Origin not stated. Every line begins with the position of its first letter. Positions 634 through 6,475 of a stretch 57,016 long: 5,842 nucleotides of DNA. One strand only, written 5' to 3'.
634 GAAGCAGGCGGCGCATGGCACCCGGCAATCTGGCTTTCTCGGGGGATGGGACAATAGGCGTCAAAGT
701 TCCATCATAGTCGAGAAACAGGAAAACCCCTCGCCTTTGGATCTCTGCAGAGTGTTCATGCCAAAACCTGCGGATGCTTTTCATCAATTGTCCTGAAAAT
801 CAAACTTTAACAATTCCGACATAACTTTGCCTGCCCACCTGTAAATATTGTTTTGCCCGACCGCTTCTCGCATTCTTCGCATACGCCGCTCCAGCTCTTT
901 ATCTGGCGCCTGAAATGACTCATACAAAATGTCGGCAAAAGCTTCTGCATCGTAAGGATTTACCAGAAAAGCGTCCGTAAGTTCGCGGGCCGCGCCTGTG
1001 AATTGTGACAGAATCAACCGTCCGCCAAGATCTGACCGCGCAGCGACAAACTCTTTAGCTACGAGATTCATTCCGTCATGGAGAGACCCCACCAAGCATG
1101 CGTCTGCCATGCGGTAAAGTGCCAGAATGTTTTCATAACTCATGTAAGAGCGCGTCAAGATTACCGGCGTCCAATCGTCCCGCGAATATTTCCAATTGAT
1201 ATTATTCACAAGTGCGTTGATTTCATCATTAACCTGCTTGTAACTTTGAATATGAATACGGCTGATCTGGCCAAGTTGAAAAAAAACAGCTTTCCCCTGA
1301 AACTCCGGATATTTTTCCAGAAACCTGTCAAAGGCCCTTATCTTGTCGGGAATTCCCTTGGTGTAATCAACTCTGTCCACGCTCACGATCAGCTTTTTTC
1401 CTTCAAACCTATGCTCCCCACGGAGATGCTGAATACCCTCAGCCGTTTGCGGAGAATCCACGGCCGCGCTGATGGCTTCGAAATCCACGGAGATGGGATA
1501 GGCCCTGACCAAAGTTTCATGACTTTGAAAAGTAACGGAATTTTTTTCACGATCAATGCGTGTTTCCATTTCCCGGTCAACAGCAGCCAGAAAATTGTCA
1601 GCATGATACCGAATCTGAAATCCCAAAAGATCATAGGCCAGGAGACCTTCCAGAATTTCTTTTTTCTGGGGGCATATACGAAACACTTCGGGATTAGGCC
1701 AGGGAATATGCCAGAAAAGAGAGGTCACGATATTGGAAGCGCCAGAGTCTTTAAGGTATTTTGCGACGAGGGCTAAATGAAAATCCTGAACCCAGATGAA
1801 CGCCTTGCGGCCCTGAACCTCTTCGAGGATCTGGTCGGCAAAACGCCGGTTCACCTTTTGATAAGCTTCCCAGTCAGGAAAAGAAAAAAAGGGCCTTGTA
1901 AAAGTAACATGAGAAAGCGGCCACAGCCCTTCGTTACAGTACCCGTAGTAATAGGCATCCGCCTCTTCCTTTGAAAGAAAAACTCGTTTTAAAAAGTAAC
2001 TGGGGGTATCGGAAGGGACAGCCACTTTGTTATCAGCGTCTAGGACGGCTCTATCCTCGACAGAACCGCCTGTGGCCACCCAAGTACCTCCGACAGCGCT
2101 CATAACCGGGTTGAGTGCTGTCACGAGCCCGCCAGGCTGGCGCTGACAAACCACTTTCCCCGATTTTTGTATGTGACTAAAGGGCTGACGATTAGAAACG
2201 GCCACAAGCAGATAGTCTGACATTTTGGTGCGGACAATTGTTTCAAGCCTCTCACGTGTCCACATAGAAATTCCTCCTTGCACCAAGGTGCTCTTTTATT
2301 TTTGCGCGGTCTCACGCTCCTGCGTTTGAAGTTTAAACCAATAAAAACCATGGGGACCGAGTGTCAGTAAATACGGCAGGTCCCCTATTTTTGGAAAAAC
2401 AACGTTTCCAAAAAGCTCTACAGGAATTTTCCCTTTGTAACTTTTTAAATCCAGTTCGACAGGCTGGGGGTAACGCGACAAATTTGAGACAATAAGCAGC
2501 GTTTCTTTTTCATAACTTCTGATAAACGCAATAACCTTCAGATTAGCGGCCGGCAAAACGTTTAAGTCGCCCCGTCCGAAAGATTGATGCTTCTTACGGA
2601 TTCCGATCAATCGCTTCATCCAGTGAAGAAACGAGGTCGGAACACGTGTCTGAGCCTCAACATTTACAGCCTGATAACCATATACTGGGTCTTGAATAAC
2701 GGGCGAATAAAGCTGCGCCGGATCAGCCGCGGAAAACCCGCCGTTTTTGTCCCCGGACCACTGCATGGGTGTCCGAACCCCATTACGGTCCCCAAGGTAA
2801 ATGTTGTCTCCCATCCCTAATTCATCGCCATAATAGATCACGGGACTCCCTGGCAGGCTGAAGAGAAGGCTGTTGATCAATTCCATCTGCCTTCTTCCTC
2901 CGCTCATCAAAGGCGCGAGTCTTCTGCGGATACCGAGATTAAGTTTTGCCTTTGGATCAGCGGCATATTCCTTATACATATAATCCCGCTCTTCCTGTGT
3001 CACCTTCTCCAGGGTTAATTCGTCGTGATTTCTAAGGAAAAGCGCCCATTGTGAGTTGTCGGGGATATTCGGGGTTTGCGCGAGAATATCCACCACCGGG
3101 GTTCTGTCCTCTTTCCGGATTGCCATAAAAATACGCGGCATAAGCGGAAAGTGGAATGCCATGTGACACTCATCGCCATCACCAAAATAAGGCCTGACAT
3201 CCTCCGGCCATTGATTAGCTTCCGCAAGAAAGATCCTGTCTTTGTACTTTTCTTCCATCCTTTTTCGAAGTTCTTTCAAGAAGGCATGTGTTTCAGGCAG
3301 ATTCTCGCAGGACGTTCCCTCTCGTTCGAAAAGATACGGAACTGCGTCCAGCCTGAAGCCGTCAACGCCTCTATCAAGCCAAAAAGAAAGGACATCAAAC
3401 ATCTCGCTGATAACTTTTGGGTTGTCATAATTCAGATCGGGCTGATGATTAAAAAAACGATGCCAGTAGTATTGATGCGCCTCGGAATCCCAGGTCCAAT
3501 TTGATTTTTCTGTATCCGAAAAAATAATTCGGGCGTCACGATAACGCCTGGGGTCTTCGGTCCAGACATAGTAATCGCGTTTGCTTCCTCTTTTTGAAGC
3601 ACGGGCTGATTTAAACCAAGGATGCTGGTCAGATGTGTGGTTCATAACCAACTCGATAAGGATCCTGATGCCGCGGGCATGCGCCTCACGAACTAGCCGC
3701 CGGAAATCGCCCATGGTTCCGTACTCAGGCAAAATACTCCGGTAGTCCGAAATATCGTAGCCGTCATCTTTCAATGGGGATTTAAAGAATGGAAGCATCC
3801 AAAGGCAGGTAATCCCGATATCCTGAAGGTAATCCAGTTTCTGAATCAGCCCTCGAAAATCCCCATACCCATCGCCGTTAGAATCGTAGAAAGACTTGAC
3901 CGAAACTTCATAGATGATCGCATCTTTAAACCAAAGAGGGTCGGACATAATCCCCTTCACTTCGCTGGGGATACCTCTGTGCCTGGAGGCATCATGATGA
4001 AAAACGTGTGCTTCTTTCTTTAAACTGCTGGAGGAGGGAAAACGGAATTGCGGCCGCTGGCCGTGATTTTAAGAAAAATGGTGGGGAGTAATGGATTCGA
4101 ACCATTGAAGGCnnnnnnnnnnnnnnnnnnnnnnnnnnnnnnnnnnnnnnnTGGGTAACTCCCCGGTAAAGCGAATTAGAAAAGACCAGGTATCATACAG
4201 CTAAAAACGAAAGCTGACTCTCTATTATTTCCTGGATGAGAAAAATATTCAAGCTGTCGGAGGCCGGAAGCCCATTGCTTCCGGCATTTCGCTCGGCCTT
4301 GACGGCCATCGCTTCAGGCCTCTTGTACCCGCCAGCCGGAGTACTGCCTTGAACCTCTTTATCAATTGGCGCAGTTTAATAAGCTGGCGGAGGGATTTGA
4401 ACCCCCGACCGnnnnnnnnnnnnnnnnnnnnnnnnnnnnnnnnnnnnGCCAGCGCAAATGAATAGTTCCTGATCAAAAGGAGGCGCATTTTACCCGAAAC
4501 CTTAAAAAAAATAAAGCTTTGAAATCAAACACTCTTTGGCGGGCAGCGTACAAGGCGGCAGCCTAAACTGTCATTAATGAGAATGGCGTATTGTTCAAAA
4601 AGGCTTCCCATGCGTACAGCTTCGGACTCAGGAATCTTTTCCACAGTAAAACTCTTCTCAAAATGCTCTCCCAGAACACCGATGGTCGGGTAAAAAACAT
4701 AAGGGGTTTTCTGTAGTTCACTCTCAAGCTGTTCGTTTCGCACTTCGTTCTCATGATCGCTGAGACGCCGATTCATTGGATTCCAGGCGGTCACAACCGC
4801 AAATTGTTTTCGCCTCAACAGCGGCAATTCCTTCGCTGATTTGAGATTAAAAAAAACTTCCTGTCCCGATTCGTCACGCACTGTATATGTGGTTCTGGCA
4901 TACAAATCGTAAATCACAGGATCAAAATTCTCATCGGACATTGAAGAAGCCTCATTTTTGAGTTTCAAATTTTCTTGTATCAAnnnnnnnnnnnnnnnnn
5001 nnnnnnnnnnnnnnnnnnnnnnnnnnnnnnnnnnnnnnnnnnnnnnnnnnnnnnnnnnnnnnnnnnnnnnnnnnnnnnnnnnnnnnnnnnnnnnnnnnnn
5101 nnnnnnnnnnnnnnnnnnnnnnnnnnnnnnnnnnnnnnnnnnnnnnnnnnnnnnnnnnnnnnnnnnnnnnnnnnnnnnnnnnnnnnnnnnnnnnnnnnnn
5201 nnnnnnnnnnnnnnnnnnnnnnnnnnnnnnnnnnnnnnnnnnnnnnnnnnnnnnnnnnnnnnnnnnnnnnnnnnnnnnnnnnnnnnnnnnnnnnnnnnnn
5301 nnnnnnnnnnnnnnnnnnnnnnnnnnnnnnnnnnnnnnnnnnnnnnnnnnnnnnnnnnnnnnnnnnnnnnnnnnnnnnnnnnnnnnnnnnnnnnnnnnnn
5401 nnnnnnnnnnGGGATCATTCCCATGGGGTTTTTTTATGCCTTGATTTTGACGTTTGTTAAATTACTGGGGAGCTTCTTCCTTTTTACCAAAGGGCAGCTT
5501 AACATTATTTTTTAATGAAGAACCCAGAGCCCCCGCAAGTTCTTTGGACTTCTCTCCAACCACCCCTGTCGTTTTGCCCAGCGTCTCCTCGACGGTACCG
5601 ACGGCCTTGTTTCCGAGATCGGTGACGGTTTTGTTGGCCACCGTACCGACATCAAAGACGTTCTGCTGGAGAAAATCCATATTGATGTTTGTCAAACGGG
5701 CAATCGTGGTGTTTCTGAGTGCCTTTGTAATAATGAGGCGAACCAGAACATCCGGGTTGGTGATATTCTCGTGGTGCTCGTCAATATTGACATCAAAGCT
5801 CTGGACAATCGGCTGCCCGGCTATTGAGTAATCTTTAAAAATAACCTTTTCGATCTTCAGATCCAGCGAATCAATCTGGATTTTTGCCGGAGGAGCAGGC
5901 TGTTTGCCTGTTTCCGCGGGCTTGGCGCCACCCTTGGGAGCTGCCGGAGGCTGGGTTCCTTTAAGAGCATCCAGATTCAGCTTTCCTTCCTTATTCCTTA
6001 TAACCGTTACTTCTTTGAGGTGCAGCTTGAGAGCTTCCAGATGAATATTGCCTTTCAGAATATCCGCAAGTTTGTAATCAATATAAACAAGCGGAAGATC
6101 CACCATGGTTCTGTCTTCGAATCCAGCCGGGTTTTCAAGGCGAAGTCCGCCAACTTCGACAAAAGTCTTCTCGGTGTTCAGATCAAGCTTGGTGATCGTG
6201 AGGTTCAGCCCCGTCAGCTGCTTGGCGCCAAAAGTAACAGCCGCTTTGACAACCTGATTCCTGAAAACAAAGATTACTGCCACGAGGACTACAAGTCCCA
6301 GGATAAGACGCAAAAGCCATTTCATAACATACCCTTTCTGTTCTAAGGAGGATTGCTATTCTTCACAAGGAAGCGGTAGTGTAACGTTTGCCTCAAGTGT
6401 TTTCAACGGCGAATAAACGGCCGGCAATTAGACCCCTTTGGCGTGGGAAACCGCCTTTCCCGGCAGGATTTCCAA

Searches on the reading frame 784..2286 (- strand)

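Call 14: search_protein_families(library=pfam, proteins=[window:784-2286:-], max_evalue=0.001)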
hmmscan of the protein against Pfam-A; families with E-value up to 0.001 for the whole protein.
window:784-2286:- (500 aa): 2 families
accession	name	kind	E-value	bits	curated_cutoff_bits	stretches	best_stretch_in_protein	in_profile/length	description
PF00982.27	Glyco_transf_20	-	3e-128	429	32.5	1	28-492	4-471/473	Glycosyltransferase family 20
PF00534.26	Glycos_transf_1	-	3.8e-06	27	26.4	0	291-329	8-48/172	Glycosyl transferases group 1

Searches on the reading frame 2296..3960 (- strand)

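Call 13: search_protein_families(library=pfam, proteins=[window:2296-3960:-], max_evalue=0.001)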
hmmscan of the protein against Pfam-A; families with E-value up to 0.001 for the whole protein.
window:2296-3960:- (554 aa): 3 families
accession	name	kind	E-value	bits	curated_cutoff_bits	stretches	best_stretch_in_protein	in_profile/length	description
PF00128.31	Alpha-amylase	-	1.5e-102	344.6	22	1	22-462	5-444/446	Alpha amylase, catalytic domain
PF16657.11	Malt_amylase_C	-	2.5e-27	95.2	27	1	464-541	1-75/75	Maltogenic Amylase, C-terminal domain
PF23915.1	SusG_C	-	9.9e-05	23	27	1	476-506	1-31/62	Alpha-amylase SusG C-terminal domain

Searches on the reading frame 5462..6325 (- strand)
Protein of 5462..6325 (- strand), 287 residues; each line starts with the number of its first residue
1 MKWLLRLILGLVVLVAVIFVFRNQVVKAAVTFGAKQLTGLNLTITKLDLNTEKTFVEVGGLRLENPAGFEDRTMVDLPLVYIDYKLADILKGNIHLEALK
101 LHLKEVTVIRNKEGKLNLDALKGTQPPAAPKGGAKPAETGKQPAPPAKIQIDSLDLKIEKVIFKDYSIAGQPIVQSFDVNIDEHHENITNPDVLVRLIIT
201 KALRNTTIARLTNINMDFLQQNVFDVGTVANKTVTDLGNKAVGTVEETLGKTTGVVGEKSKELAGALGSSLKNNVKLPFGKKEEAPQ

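Call 13: search_protein_families(library=pfam, proteins=[window:5462-6325:-], max_evalue=0.001)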
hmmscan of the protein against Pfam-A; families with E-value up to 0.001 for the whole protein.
window:5462-6325:- (287 aa): 2 families
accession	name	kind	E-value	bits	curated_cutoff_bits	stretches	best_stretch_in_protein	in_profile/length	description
PF05359.17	DUF748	-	2.4e-13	49.5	50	1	2-169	16-172/1037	Domain of Unknown Function (DUF748)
PF05170.20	AsmA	-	2.7e-10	40.1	29.8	1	4-167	12-175/607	AsmA family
